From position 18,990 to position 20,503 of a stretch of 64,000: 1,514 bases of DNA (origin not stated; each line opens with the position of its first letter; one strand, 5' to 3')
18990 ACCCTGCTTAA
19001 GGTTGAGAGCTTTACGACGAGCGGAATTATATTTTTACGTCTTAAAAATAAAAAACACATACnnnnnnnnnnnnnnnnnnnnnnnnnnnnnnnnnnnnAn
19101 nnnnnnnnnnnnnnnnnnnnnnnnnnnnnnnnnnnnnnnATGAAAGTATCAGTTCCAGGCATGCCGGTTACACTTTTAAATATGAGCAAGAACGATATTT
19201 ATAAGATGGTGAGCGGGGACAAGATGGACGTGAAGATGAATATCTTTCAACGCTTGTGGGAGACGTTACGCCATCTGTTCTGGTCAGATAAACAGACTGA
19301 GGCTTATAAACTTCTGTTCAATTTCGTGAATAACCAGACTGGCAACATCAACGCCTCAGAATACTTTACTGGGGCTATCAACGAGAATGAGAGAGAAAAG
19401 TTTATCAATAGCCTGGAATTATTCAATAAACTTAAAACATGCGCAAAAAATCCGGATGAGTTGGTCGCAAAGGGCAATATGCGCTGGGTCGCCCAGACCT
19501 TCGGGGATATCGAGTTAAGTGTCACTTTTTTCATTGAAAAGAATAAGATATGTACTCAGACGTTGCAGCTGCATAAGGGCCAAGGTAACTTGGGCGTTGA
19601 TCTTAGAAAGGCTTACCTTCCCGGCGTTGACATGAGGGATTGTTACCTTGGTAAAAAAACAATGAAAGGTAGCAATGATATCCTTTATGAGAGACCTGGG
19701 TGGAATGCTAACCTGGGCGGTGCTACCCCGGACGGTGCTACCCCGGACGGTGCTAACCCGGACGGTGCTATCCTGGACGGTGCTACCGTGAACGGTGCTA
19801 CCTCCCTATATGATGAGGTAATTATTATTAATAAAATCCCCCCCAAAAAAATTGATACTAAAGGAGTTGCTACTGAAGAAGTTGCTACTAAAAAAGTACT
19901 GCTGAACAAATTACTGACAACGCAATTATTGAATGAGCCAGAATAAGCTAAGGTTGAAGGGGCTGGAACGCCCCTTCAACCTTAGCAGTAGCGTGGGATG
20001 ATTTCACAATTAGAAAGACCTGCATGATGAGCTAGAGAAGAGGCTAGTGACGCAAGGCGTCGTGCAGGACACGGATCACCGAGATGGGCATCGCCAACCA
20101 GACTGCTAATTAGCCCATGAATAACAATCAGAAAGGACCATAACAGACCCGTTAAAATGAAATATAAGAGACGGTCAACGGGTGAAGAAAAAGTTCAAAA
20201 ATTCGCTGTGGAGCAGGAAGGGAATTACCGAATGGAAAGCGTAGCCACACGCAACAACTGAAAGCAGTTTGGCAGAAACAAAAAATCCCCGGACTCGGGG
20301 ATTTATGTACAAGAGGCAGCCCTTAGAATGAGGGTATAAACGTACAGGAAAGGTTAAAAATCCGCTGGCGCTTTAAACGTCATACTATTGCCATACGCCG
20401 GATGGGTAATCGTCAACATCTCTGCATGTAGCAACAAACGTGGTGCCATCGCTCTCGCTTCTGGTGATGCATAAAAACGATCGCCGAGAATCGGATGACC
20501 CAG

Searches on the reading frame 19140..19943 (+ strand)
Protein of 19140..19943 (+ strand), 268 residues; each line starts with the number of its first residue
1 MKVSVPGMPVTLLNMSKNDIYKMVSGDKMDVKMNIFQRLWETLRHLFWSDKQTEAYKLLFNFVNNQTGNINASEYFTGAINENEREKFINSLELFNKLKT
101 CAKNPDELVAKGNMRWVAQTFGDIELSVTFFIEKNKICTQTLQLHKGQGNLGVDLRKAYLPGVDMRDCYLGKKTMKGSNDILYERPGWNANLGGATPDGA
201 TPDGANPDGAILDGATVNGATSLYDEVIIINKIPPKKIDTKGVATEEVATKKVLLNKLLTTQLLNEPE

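Call 29: find_homologous_proteins(query=window:19140-19943:+, max_evalue=0.001)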
Query window:19140-19943:+ (268 aa): 150 proteins with E <= 0.001 among 671 candidates; the best 120 are listed.
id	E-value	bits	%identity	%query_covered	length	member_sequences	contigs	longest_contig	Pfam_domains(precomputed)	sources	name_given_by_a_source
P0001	3.2e-175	599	96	100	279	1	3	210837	PF00805.29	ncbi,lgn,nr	ncbi:UDP pyrophosphate phosphatase [Escherichia coli]|nr:UDP pyrophosphate phosphatase [Escherichia 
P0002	6.9e-175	598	98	100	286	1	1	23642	PF00805.29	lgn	-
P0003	3.2e-174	595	98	100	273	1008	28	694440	PF00805.29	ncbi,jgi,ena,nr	ncbi:TPA: pentapeptide repeat-containing protein [Escherichia coli]|nr:pentapeptide repeat-containin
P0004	8.3e-174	594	96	100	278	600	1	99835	-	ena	-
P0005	1.8e-173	593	97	100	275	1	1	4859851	-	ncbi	-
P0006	1.0e-172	590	96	100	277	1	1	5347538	-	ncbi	-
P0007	3.4e-170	582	97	100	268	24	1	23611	-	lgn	-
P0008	2.2e-162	556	95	100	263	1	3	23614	-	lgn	-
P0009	4.2e-161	552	94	100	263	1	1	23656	-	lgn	-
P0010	6.4e-158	542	93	96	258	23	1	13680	PF00805.29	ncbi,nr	ncbi:TPA: UDP pyrophosphate phosphatase, partial [Escherichia coli]|nr:UDP pyrophosphate phosphatase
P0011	2.1e-156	537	92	100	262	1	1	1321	PF00805.29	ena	-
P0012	1.9e-152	524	93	100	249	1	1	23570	-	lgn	-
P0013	2.9e-148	510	88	100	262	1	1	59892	PF00805.29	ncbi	ncbi:T3SS effector EspY1 [Shigella sonnei]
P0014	8.8e-147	505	88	100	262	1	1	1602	PF00805.29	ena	-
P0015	3.0e-146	504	89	94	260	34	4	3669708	PF00805.29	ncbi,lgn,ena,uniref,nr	ncbi:T3SS effector EspY1 [Escherichia coli]|uniref:T3SS effector EspY1 n=1 Tax=Escherichia coli TaxI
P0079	2.4e-112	393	73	100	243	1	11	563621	PF00805.29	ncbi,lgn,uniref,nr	ncbi:TPA: pentapeptide repeat-containing protein [Escherichia coli]|uniref:pentapeptide repeat-conta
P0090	2.3e-109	383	71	97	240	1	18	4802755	PF00805.29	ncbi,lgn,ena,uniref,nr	ncbi:TPA: UDP pyrophosphate phosphatase [Escherichia coli]|uniref:T3SS effector EspY1 n=1 Tax=Escher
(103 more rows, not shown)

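Call 30: find_encoding_contigs(protein=P0090, flank=2500, max_places=3)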
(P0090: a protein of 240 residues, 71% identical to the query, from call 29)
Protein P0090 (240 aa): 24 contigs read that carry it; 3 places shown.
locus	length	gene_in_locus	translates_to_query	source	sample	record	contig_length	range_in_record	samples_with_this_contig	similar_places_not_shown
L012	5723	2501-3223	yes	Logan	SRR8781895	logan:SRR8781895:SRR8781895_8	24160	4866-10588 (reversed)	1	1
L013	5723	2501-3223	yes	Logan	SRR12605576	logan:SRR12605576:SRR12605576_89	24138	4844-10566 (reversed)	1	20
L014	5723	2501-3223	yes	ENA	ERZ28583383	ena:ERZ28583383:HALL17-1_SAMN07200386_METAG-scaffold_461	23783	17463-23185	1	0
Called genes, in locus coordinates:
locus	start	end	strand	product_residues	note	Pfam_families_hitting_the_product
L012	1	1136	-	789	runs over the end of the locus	PF03968:LptD_N, PF04453:LptD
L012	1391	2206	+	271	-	PF27507:DjlA_TM, PF05099:TerB, PF00226:DnaJ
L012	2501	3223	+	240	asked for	PF00805:Pentapeptide (faint)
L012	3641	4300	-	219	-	PF00849:PseudoU_synth_2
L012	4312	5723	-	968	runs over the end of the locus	PF18339:Tudor_1_RapA, PF18337:Tudor_RapA, PF00176:SNF2-rel_dom, PF04851:ResIII, PF00270:DEAD (weak), PF00271:Helicase_C, PF12137:RapA_C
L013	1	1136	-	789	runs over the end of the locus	PF03968:LptD_N, PF04453:LptD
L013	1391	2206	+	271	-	PF27507:DjlA_TM, PF05099:TerB, PF00226:DnaJ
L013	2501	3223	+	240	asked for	PF00805:Pentapeptide (faint)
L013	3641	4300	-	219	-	PF00849:PseudoU_synth_2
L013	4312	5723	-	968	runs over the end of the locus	PF18339:Tudor_1_RapA, PF18337:Tudor_RapA, PF00176:SNF2-rel_dom, PF04851:ResIII, PF00270:DEAD (weak), PF00271:Helicase_C, PF12137:RapA_C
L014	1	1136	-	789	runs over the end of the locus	PF03968:LptD_N, PF04453:LptD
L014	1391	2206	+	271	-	PF27507:DjlA_TM, PF05099:TerB, PF00226:DnaJ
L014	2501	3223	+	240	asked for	PF00805:Pentapeptide (faint)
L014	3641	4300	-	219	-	PF00849:PseudoU_synth_2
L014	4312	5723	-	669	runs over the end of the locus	?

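Call 31: find_encoding_contigs(protein=P0079, flank=2500, max_places=3)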
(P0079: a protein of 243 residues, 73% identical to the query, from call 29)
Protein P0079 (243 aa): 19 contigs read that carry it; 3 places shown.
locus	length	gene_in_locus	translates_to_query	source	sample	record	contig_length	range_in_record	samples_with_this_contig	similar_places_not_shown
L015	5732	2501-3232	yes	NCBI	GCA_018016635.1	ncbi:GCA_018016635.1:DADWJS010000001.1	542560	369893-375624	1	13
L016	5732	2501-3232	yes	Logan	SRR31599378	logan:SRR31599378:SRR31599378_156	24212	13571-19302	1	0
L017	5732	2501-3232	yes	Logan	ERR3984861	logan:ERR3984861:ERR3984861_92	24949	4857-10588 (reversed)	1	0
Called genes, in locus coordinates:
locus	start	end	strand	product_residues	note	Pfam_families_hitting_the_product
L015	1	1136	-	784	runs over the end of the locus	PF03968:LptD_N, PF04453:LptD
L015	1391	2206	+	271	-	PF27507:DjlA_TM, PF05099:TerB, PF00226:DnaJ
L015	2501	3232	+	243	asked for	PF00805:Pentapeptide (faint)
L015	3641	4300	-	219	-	PF00849:PseudoU_synth_2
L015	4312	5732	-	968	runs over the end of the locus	PF18339:Tudor_1_RapA, PF18337:Tudor_RapA, PF00176:SNF2-rel_dom, PF04851:ResIII, PF00270:DEAD (weak), PF00271:Helicase_C, PF12137:RapA_C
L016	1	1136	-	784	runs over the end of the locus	PF03968:LptD_N, PF04453:LptD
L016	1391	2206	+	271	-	PF27507:DjlA_TM, PF05099:TerB, PF00226:DnaJ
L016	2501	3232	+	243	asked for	PF00805:Pentapeptide (faint)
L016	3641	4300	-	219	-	PF00849:PseudoU_synth_2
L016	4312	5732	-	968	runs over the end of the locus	PF18339:Tudor_1_RapA, PF18337:Tudor_RapA, PF00176:SNF2-rel_dom, PF04851:ResIII, PF00270:DEAD (weak), PF00271:Helicase_C, PF12137:RapA_C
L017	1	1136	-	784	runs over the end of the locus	PF03968:LptD_N, PF04453:LptD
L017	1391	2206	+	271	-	PF27507:DjlA_TM, PF05099:TerB, PF00226:DnaJ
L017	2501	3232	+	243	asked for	PF00805:Pentapeptide (faint)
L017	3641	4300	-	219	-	PF00849:PseudoU_synth_2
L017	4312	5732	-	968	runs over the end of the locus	PF18339:Tudor_1_RapA, PF18337:Tudor_RapA, PF00176:SNF2-rel_dom, PF04851:ResIII, PF00270:DEAD (weak), PF00271:Helicase_C, PF12137:RapA_C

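Call 52: find_related_loci(query=window:19140-19943:+, collection=genome_contigs, flank=3000)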
Query window:19140-19943:+ (268 aa) in genome_contigs; peptide patterns used: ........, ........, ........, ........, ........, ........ (x = any residue, [..] = any of these).
27 stretches matched a pattern; 1 encode a relative of the query (tblastn E <= 1e-3); 1 distinct loci.
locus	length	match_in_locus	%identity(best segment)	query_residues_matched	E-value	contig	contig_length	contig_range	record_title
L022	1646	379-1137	78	1-268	7e-150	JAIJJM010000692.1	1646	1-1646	MAG: Collinsella sp. isolate Map_57_008 contig_100_8432, whole genome shotgun sequence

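Call 58: search_protein_families(proteins=[window:19140-19943:+], library=ncbifam)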
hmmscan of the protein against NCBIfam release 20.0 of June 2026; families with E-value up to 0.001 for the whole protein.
window:19140-19943:+ (268 aa): 0 families

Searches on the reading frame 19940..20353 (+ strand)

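Call 58: search_protein_families(proteins=[L010:799-2172:-], library=ncbifam)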
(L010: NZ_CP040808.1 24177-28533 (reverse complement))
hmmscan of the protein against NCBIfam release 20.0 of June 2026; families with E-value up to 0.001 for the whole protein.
L010:799-2172:- (457 aa): 6 families
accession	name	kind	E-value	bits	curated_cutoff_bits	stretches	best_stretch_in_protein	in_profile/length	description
NF033590.1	transpos_IS4_3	equivalog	1.9e-152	508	160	1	55-447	1-405/405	IS4 family transposase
NF049926.2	IS4_FS_Nterm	equivalog_domain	1.4e-12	47.1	27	1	8-63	2-57/58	IS4/Tn5 family transposase DNA-binding protein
NF033591.1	transpos_IS4_2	equivalog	4.3e-10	39.2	152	1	175-375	104-295/340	IS4 family transposase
NF049999.1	transpos_IS701_3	equivalog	4e-05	22.7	170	0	291-355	290-351/412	IS701 family transposase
NF033592.1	transpos_IS4_1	equivalog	0.0003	20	115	1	186-331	176-299/332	IS4 family transposase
NF049925.1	transpos_IS4_4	equivalog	0.00041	19.2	250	1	267-331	279-337/449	IS4 family transposase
